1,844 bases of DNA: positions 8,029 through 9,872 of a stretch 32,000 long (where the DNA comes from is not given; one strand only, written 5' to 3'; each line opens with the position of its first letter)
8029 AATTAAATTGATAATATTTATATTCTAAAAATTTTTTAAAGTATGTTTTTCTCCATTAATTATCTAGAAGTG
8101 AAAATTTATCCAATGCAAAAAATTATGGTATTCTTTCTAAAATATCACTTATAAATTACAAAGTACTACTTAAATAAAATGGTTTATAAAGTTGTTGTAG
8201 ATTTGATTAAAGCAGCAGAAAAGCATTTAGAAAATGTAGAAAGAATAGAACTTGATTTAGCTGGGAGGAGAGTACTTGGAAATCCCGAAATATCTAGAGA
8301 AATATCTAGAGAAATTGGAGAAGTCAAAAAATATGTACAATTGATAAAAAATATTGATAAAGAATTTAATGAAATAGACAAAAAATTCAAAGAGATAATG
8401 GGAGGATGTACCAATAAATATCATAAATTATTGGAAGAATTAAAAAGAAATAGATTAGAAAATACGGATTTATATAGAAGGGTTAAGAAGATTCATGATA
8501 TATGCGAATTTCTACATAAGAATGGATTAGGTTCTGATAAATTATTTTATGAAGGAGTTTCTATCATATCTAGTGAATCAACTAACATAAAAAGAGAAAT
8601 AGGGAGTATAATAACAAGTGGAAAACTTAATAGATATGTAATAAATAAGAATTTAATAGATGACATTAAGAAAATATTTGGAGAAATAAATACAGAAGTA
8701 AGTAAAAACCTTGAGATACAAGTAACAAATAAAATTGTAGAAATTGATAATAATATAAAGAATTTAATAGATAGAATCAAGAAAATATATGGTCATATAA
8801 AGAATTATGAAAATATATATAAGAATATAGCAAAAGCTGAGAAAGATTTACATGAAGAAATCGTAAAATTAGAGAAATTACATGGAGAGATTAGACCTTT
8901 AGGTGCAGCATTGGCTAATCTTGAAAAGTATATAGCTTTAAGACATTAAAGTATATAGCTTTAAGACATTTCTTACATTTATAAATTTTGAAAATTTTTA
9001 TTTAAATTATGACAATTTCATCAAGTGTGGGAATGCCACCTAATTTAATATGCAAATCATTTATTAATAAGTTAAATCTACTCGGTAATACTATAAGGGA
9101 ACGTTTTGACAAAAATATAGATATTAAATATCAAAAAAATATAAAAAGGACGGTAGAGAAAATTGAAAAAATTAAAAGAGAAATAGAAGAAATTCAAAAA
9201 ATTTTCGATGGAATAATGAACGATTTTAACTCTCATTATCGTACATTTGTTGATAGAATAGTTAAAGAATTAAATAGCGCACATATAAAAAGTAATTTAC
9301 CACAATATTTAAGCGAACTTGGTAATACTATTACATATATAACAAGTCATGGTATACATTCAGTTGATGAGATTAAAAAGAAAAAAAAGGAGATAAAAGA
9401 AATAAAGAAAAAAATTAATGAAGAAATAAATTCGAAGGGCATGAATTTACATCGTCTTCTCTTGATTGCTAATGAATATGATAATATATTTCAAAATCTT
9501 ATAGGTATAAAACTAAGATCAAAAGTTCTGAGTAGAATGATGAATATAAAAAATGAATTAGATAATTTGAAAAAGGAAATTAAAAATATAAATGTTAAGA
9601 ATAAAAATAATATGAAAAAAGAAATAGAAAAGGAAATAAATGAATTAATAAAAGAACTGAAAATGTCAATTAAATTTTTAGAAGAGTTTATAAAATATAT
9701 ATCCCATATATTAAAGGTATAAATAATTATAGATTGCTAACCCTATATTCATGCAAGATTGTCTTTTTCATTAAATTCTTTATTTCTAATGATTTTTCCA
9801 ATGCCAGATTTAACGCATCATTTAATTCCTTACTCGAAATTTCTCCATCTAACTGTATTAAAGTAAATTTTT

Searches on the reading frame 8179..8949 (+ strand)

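Call 106: search_protein_families(library=pfam, proteins=[window:8179-8949:+], max_evalue=0.01)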
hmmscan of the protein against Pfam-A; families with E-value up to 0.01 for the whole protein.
window:8179-8949:+ (256 aa): 9 families
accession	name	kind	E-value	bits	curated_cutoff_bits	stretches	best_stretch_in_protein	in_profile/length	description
PF04513.17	Baculo_PEP_C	-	5.4e-05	23.7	38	0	177-250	29-99/140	Baculovirus polyhedron envelope protein, PEP, C terminus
PF24850.1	CC_BshC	-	8.9e-05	22.8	27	0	160-243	39-120/159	Bacillithiol biosynthesis BshC, C-terminal coiled-coil domain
PF01906.23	YbjQ_1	-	0.00012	23.1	23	0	40-94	12-63/103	Putative heavy-metal-binding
PF04136.21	COG3_N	-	0.0015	18.9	27.9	0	185-235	5-55/147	Conserved oligomeric Golgi complex subunit 3, N-terminal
PF13874.11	Nup54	-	0.0033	17.9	30.5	0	166-233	51-121/140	Nucleoporin complex subunit 54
PF19191.5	HEF_HK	-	0.0062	17.4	24.1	0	40-90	18-63/67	HEF_HK domain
PF03462.23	PCRF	-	0.0069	16.6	24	0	19-98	4-76/194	PCRF domain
PF08703.15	PLC-beta_C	-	0.0074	16.3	27.6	1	45-92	14-61/272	PLC-beta C terminal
PF01633.27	Choline_kinase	-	0.0082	15.9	29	0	164-256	86-166/300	Choline/ethanolamine kinase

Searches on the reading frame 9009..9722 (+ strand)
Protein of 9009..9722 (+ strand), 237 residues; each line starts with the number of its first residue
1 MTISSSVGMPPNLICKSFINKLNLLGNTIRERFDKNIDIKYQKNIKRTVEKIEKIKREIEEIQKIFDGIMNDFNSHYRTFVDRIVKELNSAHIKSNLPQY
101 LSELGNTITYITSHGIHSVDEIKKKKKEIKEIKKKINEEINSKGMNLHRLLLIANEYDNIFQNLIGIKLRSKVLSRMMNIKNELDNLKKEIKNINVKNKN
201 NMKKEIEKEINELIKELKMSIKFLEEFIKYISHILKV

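Call 106: search_protein_families(library=pfam, proteins=[window:9009-9722:+], max_evalue=0.01)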
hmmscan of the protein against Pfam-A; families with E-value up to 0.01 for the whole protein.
window:9009-9722:+ (237 aa): 3 families
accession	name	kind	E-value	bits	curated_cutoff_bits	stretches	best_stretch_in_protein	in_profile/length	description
PF04513.17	Baculo_PEP_C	-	0.00059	20.3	38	0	43-111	41-108/140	Baculovirus polyhedron envelope protein, PEP, C terminus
PF10498.14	IFT57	-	0.0029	17.1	40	1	91-197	246-352/360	Intra-flagellar transport protein 57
PF20400.3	BAR_4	-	0.0084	16.3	27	1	165-226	25-85/192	BAR-like domain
